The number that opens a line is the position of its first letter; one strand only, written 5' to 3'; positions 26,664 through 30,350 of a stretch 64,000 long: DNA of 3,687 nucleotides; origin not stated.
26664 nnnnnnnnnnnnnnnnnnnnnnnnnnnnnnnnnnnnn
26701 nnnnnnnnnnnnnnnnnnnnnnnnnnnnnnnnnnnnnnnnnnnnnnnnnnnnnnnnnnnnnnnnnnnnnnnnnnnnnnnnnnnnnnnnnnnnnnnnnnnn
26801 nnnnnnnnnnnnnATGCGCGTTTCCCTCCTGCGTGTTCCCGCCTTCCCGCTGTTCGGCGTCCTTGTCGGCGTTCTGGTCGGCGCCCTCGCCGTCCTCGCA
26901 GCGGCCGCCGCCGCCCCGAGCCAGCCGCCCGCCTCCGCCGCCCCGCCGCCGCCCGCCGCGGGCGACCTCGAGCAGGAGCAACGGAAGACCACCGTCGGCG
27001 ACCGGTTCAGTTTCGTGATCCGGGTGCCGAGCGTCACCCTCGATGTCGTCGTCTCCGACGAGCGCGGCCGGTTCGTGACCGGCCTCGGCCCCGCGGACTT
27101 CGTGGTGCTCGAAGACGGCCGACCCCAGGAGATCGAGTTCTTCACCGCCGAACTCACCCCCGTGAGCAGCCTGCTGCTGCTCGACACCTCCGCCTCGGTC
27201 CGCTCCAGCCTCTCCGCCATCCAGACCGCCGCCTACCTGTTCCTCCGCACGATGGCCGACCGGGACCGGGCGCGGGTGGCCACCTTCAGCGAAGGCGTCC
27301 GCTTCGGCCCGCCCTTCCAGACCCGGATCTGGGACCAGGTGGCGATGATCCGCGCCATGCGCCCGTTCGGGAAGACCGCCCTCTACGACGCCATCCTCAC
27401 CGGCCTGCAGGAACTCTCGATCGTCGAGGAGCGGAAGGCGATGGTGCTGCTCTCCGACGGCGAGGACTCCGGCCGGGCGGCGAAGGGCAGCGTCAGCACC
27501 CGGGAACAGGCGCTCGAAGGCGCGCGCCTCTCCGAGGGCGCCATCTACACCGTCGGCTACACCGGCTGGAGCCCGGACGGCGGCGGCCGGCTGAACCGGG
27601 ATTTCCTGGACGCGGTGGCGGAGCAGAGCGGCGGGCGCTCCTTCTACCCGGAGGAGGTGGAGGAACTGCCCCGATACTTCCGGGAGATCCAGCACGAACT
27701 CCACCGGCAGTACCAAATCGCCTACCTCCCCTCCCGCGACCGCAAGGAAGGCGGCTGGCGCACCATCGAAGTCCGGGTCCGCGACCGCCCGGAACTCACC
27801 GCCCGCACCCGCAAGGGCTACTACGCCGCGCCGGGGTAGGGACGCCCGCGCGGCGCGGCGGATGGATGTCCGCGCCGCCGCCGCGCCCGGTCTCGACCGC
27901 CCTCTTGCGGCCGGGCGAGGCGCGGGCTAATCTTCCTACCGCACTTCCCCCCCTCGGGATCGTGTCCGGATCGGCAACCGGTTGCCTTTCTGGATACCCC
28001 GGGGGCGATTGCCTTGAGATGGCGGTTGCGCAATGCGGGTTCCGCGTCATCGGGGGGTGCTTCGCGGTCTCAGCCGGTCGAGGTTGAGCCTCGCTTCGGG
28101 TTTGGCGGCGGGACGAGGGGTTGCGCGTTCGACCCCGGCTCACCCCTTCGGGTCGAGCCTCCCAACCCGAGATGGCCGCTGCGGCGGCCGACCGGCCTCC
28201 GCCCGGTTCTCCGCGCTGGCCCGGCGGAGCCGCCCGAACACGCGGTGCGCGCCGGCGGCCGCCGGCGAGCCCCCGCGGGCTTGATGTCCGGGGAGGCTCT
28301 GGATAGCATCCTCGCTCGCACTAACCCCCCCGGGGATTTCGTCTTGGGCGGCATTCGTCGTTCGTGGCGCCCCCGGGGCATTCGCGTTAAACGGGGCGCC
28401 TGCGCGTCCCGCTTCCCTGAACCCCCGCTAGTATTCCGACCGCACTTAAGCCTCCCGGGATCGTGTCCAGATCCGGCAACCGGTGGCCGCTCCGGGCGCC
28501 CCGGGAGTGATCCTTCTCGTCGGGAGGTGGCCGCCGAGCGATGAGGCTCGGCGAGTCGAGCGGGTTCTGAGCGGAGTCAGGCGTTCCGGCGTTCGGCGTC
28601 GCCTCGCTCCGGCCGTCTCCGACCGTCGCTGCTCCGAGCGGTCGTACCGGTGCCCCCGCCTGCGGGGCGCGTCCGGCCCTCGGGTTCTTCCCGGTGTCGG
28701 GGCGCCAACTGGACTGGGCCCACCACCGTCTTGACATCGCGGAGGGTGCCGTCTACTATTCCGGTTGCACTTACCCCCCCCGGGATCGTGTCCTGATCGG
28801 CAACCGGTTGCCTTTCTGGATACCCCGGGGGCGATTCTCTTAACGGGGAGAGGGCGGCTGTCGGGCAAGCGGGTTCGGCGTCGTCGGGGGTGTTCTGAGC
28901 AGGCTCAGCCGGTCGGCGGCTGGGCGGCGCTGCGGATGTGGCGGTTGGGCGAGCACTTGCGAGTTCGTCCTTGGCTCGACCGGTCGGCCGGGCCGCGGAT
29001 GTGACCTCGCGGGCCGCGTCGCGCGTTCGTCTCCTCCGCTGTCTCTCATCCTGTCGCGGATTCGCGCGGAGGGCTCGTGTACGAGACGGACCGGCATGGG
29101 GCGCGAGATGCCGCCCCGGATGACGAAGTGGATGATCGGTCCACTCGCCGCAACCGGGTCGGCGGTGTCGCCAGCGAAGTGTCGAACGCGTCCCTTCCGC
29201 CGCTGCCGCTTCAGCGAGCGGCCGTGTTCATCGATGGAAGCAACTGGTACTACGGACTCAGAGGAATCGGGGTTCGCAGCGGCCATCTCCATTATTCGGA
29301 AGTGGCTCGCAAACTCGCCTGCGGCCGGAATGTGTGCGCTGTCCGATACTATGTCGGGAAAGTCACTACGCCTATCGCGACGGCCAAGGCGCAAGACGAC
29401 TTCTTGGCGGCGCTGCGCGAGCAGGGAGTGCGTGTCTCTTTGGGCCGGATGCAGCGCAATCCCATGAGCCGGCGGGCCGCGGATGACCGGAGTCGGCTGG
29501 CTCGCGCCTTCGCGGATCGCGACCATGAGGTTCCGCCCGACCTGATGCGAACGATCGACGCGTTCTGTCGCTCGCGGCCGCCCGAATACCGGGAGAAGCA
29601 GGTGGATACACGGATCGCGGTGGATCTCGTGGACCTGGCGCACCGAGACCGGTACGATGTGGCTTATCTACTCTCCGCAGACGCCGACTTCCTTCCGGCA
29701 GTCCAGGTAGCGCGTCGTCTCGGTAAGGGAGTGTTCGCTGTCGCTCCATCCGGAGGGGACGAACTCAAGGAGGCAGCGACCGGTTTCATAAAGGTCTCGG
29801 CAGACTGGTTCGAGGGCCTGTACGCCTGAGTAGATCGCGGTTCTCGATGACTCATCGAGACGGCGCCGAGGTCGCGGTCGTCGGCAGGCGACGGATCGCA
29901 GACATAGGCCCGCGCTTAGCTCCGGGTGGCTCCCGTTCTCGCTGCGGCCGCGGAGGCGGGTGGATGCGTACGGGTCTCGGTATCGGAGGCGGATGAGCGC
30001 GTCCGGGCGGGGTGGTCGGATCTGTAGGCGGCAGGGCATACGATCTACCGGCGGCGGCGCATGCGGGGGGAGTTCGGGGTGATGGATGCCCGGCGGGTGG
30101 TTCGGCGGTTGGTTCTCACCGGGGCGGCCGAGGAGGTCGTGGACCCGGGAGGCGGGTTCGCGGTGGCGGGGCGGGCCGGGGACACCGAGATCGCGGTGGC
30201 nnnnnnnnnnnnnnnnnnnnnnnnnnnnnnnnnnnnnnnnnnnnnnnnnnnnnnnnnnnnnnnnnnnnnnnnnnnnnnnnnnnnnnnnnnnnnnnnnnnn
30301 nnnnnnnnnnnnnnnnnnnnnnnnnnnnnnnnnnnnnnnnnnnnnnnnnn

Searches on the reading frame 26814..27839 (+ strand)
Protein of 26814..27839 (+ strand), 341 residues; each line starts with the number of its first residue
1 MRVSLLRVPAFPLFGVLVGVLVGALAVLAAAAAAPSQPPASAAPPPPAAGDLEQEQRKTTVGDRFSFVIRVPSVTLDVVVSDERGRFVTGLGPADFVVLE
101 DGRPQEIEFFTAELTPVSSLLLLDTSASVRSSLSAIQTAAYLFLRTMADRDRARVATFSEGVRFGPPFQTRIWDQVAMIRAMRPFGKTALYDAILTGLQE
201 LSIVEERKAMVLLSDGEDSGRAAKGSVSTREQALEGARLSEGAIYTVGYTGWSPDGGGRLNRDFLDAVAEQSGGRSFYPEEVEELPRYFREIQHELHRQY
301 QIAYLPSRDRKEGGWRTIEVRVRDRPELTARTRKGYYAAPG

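Call 5: search_protein_families(library=pfam, proteins=[window:26814-27839:+], max_evalue=0.01)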
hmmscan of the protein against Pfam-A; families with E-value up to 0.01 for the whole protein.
window:26814-27839:+ (341 aa): 1 family
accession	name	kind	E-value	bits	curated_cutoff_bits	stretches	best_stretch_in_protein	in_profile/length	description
PF13519.12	VWA_2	-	3.9e-07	31.1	27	1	120-217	2-107/107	von Willebrand factor type A domain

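Call 55: find_related_loci(query=window:26814-27839:+, collection=metagenome_contigs, flank=10000)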
Query window:26814-27839:+ (341 aa) in metagenome_contigs; peptide patterns used: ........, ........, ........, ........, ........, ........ (x = any residue, [..] = any of these).
335 stretches matched a pattern; 23 encode a relative of the query (tblastn E <= 1e-3); 23 distinct loci.
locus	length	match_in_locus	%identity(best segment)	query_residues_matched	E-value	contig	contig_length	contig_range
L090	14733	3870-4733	80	53-340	2e-144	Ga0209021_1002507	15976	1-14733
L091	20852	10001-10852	80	57-340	2e-144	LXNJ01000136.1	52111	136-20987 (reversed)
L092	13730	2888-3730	54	64-338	2e-86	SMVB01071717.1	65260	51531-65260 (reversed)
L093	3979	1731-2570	53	64-337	4e-84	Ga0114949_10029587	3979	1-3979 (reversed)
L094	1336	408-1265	53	63-338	9e-90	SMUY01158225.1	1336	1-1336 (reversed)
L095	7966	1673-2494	52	64-337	1e-81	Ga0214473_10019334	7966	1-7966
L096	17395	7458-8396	46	20-339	6e-81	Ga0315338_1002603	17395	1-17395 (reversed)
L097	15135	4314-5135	52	64-337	3e-79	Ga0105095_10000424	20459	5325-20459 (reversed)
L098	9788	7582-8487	50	27-337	6e-78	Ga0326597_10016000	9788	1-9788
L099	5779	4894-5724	50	64-340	3e-76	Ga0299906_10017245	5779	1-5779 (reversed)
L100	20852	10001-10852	52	64-337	4e-75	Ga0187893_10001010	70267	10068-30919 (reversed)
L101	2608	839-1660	51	64-337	2e-74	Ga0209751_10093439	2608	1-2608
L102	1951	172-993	51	64-337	6e-76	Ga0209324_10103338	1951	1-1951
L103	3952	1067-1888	51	64-337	6e-73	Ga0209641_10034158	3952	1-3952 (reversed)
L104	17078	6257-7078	51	64-337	8e-73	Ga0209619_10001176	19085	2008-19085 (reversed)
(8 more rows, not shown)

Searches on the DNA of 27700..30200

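Call 75: search_rna_families(source=window, start=27700, end=30200, threshold=evalue, max_evalue=0.1)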
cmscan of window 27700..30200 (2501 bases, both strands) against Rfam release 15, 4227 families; matches with E-value up to 0.1: 0.
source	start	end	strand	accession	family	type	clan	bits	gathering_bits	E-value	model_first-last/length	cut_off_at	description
